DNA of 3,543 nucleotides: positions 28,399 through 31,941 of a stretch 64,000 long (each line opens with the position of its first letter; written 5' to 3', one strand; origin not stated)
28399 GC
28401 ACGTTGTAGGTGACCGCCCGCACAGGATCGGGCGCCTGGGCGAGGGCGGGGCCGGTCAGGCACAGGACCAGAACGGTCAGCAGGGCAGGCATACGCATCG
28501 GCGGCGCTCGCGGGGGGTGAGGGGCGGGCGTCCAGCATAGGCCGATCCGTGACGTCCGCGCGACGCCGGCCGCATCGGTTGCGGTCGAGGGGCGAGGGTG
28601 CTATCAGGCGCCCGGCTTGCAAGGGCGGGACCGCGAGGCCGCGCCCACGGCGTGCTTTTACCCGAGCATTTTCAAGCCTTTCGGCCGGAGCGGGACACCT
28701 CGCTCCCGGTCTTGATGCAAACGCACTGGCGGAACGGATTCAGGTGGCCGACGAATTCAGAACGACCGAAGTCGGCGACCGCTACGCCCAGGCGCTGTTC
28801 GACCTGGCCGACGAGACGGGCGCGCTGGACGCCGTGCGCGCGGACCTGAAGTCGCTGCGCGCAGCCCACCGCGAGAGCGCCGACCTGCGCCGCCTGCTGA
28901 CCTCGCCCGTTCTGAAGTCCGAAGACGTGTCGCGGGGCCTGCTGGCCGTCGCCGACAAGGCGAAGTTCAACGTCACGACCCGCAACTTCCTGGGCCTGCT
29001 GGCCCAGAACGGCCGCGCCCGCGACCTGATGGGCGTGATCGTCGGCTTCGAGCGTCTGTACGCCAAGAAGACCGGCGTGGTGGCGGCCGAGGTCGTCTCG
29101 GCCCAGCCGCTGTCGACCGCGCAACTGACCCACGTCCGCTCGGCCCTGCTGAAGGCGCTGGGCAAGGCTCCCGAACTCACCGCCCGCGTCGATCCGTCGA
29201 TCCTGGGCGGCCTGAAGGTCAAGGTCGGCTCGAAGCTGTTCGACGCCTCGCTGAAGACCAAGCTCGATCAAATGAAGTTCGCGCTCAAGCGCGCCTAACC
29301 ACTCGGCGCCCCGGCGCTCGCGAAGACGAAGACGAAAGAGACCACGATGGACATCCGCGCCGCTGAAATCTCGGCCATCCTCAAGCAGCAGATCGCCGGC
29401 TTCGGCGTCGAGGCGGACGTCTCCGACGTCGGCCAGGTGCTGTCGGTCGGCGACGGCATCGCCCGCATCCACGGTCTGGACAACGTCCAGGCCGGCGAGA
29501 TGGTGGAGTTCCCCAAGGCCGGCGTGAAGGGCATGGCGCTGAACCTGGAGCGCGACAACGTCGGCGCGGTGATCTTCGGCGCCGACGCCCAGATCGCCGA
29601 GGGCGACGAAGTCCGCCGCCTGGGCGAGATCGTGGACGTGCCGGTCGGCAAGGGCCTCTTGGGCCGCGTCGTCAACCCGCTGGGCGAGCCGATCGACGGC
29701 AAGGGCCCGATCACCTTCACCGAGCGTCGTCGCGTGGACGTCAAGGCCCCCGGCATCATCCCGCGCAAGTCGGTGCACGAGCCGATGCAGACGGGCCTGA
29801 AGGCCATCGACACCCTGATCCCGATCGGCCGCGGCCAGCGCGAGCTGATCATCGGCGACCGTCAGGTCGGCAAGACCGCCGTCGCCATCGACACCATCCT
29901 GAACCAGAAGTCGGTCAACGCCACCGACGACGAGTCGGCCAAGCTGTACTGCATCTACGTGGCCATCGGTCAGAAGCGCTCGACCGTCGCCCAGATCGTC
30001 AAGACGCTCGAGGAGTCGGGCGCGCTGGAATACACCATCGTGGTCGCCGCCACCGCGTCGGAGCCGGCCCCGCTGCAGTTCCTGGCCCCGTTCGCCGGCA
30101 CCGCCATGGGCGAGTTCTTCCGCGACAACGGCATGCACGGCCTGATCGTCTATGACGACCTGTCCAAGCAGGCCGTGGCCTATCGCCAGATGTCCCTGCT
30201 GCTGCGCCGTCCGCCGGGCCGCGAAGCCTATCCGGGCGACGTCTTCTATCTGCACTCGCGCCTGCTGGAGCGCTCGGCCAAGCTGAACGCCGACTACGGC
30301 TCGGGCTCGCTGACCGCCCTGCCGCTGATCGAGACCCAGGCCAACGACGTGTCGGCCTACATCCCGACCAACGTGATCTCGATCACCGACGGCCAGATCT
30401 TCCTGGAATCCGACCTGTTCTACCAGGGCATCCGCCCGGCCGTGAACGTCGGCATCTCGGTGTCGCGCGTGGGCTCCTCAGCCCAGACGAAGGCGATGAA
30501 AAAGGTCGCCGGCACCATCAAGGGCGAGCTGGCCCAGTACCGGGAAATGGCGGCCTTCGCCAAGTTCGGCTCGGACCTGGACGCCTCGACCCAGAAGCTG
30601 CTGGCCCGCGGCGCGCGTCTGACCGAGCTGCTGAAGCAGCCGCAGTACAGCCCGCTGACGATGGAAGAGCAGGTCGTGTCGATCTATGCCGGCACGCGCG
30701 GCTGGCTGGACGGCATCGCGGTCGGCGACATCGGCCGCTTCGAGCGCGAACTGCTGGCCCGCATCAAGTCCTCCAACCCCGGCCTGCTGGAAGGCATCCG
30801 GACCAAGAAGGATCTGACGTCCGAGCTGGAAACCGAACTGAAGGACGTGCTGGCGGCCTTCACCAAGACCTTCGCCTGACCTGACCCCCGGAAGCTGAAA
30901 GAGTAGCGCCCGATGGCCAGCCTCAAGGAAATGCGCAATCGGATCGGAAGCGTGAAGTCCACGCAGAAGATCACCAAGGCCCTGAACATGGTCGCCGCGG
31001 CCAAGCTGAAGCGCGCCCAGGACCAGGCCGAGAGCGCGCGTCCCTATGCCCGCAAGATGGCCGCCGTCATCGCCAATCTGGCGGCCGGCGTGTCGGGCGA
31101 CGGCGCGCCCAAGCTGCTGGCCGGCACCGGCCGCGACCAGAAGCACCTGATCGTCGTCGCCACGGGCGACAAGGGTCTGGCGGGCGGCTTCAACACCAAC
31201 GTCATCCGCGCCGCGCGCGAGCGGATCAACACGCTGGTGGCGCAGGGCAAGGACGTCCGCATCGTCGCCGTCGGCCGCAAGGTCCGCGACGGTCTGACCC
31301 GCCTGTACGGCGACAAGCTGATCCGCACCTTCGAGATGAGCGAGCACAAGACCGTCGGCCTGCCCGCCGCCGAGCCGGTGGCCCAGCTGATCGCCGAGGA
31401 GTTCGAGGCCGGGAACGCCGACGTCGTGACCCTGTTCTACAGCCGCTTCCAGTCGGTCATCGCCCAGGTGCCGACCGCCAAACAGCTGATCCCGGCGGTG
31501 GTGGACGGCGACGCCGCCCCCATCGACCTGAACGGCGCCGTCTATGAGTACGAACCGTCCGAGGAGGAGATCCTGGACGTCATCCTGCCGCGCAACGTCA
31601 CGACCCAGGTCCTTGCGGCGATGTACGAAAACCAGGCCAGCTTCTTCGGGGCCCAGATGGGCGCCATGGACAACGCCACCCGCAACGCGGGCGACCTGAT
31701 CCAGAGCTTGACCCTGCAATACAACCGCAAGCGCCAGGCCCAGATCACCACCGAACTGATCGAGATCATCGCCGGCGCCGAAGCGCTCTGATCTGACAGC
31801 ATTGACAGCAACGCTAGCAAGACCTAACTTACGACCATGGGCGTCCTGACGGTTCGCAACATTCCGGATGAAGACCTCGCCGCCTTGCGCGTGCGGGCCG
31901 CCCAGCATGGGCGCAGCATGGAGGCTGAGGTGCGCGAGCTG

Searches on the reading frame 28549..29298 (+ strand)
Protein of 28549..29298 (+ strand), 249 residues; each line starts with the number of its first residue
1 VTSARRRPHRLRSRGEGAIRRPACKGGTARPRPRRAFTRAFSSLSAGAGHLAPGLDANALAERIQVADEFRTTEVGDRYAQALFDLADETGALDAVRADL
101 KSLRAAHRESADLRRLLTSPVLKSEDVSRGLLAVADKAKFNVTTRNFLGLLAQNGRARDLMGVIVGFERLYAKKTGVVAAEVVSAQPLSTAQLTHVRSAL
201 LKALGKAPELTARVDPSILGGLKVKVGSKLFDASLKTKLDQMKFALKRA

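Call 3: search_protein_families(library=pfam, proteins=[window:28549-29298:+], max_evalue=0.01)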
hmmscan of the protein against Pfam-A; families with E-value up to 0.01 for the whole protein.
window:28549-29298:+ (249 aa): 1 family
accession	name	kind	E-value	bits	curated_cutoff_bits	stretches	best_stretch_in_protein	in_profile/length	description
PF00213.23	OSCP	-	2.7e-49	168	22.3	1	76-246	2-172/172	ATP synthase delta (OSCP) subunit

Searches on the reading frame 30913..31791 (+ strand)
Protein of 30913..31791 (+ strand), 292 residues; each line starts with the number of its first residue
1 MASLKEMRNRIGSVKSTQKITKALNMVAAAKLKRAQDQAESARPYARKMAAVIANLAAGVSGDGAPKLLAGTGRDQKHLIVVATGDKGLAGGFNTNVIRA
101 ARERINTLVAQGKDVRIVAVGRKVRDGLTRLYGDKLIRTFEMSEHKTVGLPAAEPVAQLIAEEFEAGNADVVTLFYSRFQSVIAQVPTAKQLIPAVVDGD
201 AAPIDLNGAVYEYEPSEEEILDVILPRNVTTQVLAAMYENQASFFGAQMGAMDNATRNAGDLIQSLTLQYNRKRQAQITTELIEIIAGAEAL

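Call 3: search_protein_families(library=pfam, proteins=[window:30913-31791:+], max_evalue=0.01)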
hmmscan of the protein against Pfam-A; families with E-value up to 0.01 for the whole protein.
window:30913-31791:+ (292 aa): 1 family
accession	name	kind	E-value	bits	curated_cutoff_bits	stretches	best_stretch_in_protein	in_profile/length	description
PF00231.24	ATP-synt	-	2.1e-91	307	39.9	1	3-292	1-285/285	ATP synthase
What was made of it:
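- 30913..31791 (+): atpG (F1 gamma subunit). This is the left conserved flank. Its stop TGA is at 31789-31791. Pfam ATP-synt, E 2e-91 (call 3).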

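Call 9: find_related_loci(query=window:30913-31791:+, collection=genome_contigs, flank=5000)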
Query window:30913-31791:+ (292 aa) in genome_contigs; peptide patterns used: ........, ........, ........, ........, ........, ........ (x = any residue, [..] = any of these).
600 stretches matched a pattern (row limit reached: there are more); 548 encode a relative of the query (tblastn E <= 1e-3); the best 80 are kept; 80 distinct loci.
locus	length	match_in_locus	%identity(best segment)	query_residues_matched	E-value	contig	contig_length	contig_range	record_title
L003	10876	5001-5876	99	1-292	0e+0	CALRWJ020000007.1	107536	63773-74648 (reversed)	MAG: Afipia felis isolate JJ-LUK12B-28-5-m1-bin316 genome assembly, contig: VK-K11-10-C31, whole genome shotgun sequence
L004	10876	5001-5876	97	1-292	0e+0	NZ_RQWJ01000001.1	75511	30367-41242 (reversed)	Brevundimonas fluminis strain LA-55 contig_1, whole genome shotgun sequence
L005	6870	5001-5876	97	1-292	0e+0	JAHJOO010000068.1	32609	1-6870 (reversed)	MAG: Alphaproteobacteria bacterium isolate Old_saline_planktonic.mb.31 Old_saline_plankto.mb.31_k141_911938, whole genom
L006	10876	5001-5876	93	1-292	0e+0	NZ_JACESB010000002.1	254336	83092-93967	MAG: Brevundimonas sp. isolate MCMED-G05 Brevundimonas-MCMED-G05-C2, whole genome shotgun sequence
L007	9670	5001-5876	92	1-292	0e+0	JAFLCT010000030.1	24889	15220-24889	MAG: Caulobacterales bacterium isolate UWPOB_CAULO1 gnl_X_HNLCDJCF_30, whole genome shotgun sequence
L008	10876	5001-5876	92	1-292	0e+0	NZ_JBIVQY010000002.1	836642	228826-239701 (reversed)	Brevundimonas sp. NPDC092305 NPDC092305_190_G12.ctg-0002, whole genome shotgun sequence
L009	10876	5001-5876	92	1-292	0e+0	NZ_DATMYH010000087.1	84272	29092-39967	MAG: Brevundimonas sp. isolate SMAG_U13141 k141_78072, whole genome shotgun sequence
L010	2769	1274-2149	91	1-292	0e+0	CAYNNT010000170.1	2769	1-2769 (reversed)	MAG TPA_asm: uncultured Brevundimonas sp. isolate binchicken_co328_171 genome assembly, contig: NODE_40887_length_2769_c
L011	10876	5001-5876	92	1-292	0e+0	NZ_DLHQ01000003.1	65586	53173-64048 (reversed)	MAG: Brevundimonas sp. UBA7664 UBA7664_contig_1806, whole genome shotgun sequence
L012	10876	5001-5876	91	1-292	0e+0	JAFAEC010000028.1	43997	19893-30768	MAG: Proteobacteria bacterium isolate OH_SBlB_111 k127_425086, whole genome shotgun sequence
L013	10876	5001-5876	91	1-292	0e+0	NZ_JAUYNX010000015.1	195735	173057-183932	MAG: Brevundimonas sp. isolate C4_concoct.bin.47 C4_k141_289425, whole genome shotgun sequence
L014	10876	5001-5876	92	1-292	0e+0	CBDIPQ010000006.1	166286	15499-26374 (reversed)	MAG: Caulobacteraceae bacterium isolate CRY1-m2-bin08 genome assembly, contig: CRY1-CANU-183, whole genome shotgun seque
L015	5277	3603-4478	91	1-292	0e+0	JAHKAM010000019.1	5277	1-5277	MAG: Alphaproteobacteria bacterium isolate Undefined_mixed_planktonic.mb.41 Undefined_mixed_pl.mb.41_k141_228675, whole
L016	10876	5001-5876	91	1-292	0e+0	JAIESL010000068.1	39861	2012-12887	MAG: Caulobacteraceae bacterium isolate co.spades.METABAT.2.5kb_024 c_000000441888, whole genome shotgun sequence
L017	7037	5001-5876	91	1-292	0e+0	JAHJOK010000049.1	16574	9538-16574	MAG: Alphaproteobacteria bacterium isolate Old_saline_planktonic.mb.28 Old_saline_plankto.mb.28_k141_528863, whole genom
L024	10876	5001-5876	91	1-292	3e-180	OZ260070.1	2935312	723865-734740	MAG: Caulobacteraceae bacterium isolate NI281-mx-bin14 genome assembly, chromosome: 1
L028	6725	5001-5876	92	1-292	3e-180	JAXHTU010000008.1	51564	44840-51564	MAG: Pseudomonadota bacterium isolate MAG32_plant_biofilm MAG32_8, whole genome shotgun sequence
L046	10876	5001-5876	88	1-292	4e-175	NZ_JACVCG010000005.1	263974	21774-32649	MAG: Brevundimonas sp. isolate Desfum bin_6_GBBB05 NODE_16_length_263974_cov_24.274079, whole genome shotgun sequence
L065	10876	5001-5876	83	1-292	3e-166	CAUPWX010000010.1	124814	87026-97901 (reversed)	MAG TPA_asm: uncultured Brevundimonas sp. isolate ERR9969055_bin.6_MetaWRAP_v1.3_MAG genome assembly, contig: ERZ2161611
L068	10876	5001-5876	83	1-292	8e-166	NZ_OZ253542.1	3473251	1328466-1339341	MAG: Brevundimonas sp. isolate 410bd8d8-fe8c-4dc8-90f4-7aecd49f4a61 chromosome 1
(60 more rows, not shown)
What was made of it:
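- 30913..31791 (+): It is 82-99% identical to AtpG of the 80 Brevundimonas-like species representatives (call 9).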

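Call 62: search_protein_families(library=pfam, proteins=[L028:5920-6144:+, L046:7479-7946:+, L065:7455-7973:+, L068:4459-5001:+, L024:7501-7929:+], max_evalue=0.1)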
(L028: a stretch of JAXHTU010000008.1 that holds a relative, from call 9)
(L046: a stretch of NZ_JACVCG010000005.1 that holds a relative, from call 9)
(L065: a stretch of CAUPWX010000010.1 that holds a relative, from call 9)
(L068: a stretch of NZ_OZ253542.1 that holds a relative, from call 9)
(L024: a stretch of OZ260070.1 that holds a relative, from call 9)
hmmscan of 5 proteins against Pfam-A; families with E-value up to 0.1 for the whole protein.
L028:5920-6144:+ (74 aa): 4 families
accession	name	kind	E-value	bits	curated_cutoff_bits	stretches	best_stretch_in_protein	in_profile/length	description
PF23991.1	DUF7310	-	0.0011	19.8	40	1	34-74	12-51/83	Coiled-coil region of unknown function (DUF7310)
PF05531.17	NPV_P10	-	0.0023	18.8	29.8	1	5-69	5-65/75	Nucleopolyhedrovirus P10 protein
PF12795.12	MscS_porin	-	0.0078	16.3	34.4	1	26-73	86-133/238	Mechanosensitive ion channel porin domain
PF02346.21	Vac_Fusion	-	0.012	15.6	24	1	34-70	2-38/56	Chordopoxvirus multifunctional envelope protein A27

L046:7479-7946:+ (155 aa): 0 families

L065:7455-7973:+ (172 aa): 0 families

L068:4459-5001:+ (180 aa): 0 families

L024:7501-7929:+ (142 aa): 0 families

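Call 63: search_protein_families(library=padloc, proteins=[L028:5920-6144:+], max_evalue=0.01)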
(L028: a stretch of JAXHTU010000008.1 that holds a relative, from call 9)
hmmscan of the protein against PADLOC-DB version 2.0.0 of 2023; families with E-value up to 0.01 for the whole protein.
L028:5920-6144:+ (74 aa): 1 family
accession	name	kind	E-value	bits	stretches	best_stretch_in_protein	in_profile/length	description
PDLC01177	CorA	-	0.00078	17.6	1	18-73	14-70/117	CorA-like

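Call 67: find_encoding_contigs(protein=window:30913-31791:+, flank=3000, max_places=10)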
Protein window:30913-31791:+ (292 aa): 2 contigs read that carry it; 2 places shown.
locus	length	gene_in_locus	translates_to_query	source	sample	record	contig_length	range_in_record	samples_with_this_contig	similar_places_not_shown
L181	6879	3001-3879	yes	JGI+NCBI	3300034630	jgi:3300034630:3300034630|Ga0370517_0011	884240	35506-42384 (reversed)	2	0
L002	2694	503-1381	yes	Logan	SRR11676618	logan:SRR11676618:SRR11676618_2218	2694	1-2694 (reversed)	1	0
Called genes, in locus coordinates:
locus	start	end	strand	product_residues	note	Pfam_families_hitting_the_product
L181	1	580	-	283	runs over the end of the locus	PF03372:Exo_endo_phos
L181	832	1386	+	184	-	PF00213:OSCP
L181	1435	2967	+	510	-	PF02874:ATP-synt_ab_N, PF00006:ATP-synt_ab, PF00306:ATP-synt_ab_C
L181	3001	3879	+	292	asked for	PF00231:ATP-synt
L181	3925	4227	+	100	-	PF22513:FitA-like_RHH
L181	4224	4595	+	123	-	PF01850:PIN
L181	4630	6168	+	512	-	PF02874:ATP-synt_ab_N, PF00006:ATP-synt_ab, PF22919:ATP-synt_VA_C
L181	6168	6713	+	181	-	-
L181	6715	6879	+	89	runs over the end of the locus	PF02823:ATP-synt_DE_N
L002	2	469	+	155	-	?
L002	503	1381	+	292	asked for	PF00231:ATP-synt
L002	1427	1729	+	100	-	PF22513:FitA-like_RHH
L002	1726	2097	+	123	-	PF01850:PIN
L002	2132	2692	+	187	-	?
